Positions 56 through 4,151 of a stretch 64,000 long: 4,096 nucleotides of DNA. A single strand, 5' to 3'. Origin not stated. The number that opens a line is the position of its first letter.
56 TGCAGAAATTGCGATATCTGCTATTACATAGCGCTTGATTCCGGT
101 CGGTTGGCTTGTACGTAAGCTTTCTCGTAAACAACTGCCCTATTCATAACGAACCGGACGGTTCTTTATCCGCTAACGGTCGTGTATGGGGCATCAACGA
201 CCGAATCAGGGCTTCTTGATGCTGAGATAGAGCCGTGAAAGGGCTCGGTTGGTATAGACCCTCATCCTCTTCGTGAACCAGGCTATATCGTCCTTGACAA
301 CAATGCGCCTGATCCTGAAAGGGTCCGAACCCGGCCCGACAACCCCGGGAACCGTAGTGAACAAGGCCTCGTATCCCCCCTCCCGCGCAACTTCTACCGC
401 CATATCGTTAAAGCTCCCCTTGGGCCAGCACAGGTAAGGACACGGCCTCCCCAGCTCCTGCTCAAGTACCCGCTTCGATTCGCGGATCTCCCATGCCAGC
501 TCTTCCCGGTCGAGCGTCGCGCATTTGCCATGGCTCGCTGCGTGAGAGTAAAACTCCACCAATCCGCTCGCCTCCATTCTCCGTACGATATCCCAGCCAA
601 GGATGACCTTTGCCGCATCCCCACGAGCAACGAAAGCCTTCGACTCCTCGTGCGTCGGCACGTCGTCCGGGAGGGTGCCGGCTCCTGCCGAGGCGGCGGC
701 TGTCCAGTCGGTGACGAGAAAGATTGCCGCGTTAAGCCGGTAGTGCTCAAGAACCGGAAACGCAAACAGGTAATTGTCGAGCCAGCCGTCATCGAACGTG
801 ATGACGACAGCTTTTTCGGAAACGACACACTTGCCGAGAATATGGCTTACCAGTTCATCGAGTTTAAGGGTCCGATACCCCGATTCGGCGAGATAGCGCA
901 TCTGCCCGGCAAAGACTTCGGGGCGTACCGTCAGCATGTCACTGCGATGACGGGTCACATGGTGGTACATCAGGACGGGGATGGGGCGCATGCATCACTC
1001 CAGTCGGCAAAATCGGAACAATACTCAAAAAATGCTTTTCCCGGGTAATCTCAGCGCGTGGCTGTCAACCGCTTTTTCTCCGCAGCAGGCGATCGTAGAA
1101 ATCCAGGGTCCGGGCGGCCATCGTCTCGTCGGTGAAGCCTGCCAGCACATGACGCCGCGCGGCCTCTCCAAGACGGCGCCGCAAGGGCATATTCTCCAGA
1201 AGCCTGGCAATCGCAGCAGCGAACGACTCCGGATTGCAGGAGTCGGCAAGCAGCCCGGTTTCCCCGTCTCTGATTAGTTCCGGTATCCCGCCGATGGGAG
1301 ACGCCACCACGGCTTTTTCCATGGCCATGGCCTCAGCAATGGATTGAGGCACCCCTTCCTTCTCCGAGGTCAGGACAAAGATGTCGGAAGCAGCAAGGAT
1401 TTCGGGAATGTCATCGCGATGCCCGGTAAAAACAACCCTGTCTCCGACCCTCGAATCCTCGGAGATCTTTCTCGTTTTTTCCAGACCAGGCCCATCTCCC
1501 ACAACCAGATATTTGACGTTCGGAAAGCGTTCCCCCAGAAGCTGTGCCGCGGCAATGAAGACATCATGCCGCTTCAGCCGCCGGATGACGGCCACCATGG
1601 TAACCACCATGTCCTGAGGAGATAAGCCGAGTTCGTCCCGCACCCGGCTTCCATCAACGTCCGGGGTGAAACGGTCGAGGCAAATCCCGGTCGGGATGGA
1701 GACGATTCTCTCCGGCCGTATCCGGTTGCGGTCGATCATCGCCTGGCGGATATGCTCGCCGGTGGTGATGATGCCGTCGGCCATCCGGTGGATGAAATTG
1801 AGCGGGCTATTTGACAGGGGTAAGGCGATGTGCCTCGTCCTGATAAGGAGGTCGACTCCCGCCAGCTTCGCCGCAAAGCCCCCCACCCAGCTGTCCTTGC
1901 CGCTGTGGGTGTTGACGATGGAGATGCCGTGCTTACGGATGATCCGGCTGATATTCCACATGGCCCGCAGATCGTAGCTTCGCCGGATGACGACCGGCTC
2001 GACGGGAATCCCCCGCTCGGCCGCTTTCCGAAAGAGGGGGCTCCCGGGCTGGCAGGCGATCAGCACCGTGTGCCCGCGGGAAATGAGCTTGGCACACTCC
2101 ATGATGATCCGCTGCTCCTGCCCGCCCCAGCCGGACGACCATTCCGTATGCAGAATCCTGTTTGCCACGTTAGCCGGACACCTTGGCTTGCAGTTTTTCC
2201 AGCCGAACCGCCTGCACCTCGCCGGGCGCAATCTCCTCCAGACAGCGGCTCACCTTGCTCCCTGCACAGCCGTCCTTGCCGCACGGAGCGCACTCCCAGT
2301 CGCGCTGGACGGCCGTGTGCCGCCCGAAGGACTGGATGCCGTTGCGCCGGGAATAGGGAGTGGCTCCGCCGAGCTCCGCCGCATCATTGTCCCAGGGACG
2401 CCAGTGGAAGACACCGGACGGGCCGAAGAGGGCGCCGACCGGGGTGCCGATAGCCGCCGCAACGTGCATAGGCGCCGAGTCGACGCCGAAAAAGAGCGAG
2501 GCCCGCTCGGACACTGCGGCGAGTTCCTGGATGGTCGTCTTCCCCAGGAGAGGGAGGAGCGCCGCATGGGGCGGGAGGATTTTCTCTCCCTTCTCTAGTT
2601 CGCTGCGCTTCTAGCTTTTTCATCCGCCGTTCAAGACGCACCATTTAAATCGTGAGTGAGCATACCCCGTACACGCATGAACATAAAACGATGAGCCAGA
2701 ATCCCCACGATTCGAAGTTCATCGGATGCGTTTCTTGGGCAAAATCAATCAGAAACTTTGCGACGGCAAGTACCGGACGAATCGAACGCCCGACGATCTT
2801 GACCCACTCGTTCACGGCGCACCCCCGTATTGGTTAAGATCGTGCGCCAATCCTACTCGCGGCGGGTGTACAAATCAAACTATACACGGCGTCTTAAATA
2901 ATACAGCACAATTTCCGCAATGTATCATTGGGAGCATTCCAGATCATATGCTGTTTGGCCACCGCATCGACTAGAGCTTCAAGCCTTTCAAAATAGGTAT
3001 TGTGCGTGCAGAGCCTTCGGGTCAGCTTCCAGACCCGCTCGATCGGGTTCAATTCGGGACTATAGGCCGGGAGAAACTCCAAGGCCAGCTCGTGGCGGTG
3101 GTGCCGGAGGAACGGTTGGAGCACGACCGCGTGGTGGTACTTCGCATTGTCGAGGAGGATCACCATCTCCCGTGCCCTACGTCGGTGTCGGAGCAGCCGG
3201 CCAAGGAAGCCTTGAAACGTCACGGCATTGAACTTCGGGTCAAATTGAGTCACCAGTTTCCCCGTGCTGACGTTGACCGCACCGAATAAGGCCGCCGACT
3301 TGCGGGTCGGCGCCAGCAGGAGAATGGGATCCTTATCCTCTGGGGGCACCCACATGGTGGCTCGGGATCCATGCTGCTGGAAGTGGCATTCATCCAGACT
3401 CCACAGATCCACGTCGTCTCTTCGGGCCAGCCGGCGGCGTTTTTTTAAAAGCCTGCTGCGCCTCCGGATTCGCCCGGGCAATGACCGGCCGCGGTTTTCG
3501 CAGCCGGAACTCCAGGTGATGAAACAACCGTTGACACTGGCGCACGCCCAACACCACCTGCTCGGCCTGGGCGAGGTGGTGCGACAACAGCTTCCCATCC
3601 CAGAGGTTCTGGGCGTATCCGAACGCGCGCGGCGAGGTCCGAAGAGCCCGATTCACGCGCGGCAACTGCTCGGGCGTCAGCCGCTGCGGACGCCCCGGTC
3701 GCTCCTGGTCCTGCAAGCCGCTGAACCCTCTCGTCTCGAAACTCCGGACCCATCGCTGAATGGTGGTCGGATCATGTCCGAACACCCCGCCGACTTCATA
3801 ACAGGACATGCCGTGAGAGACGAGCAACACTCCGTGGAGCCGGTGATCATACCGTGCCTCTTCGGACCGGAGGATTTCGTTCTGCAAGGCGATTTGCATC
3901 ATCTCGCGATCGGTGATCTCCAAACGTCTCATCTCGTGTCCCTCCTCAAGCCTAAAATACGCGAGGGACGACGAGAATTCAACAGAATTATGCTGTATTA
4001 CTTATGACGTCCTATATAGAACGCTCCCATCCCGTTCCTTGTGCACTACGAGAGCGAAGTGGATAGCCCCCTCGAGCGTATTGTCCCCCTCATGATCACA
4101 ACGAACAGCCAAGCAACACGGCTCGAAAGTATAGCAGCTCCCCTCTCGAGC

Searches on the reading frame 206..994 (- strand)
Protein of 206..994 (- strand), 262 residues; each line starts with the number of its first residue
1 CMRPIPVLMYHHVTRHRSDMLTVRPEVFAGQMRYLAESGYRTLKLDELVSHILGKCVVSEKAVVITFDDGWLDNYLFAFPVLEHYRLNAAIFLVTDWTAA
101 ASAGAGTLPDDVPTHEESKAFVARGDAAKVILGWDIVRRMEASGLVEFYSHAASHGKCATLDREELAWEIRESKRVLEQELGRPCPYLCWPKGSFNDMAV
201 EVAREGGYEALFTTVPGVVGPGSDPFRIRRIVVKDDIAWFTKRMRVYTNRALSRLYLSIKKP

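Call 58: search_protein_families(library=pfam, max_evalue=0.001, proteins=[window:206-994:-])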
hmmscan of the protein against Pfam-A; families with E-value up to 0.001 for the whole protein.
window:206-994:- (262 aa): 2 families
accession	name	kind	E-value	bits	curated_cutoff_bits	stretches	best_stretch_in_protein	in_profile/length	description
PF01522.26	Polysacc_deac_1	-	2.3e-24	86.2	23.1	1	59-210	5-123/124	Polysaccharide deacetylase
PF03065.20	Glyco_hydro_57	-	3.1e-05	23.9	21.2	1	136-228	93-186/291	Glycosyl hydrolase family 57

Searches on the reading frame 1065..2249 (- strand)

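Call 58: search_protein_families(library=pfam, max_evalue=0.001, proteins=[window:1065-2249:-])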
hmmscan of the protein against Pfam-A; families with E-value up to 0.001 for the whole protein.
window:1065-2249:- (394 aa): 6 families
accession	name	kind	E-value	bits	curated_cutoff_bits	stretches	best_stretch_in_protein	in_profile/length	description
PF00534.26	Glycos_transf_1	-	5.3e-41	140.5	26.4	1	204-366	6-171/172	Glycosyl transferases group 1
PF13692.12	Glyco_trans_1_4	-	6.9e-36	124.1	27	1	216-353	4-142/142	Glycosyl transferases group 1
PF13439.12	Glyco_transf_4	-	1.1e-19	71.5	28.5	1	41-193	1-170/170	Glycosyltransferase Family 4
PF13579.12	Glyco_trans_4_4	-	5.3e-12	46.8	29.7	1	42-188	1-158/158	Glycosyl transferase 4-like domain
PF13524.12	Glyco_trans_1_2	-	4.9e-11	43.2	25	1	243-382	13-143/144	Glycosyl transferase-like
PF13477.12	Glyco_trans_4_2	-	2.8e-05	24.7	23.4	1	52-140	17-107/139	Glycosyl transferase 4-like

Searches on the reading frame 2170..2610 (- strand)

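Call 26: search_protein_families(library=pfam, max_evalue=0.0001, proteins=[window:2170-2610:-])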
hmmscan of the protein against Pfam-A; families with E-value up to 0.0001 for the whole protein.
window:2170-2610:- (146 aa): 1 family
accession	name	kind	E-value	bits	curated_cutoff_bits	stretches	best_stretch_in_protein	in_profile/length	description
PF01075.23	Glyco_transf_9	-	7.5e-16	58.6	22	1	17-84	164-231/247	Glycosyltransferase family 9 (heptosyltransferase)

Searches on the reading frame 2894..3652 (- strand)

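Call 58: search_protein_families(library=pfam, max_evalue=0.001, proteins=[window:2894-3652:-])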
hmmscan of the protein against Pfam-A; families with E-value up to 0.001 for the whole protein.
window:2894-3652:- (252 aa): 1 family
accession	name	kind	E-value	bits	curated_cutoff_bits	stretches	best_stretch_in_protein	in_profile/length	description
PF13358.12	DDE_3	-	9.9e-33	113.5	28.6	1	82-227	1-145/146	DDE superfamily endonuclease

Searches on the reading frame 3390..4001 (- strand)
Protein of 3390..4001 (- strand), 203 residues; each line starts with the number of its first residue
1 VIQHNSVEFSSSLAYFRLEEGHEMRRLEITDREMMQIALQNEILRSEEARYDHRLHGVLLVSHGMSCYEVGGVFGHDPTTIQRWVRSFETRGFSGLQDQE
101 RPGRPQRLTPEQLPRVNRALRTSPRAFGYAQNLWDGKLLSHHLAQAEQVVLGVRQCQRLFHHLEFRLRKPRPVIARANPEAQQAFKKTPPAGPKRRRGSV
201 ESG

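Call 58: search_protein_families(library=pfam, max_evalue=0.001, proteins=[window:3390-4001:-])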
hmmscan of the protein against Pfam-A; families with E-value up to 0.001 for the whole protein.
window:3390-4001:- (203 aa): 5 families
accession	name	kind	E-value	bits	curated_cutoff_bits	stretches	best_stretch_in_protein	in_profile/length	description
PF13565.12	HTH_32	-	1.1e-13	52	33.7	1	80-159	1-72/73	Homeodomain-like domain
PF13592.12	HTH_33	-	5.8e-13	48.7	25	1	131-188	2-59/60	Winged helix-turn helix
PF13551.12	HTH_29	-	5.9e-09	36.3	28.1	1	54-112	1-62/64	Winged helix-turn helix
PF13518.12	HTH_28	-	1.3e-07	32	25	1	54-105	2-51/52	Helix-turn-helix domain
PF13384.12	HTH_23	-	1.1e-06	28.7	24.6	1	50-96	3-49/50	Homeodomain-like domain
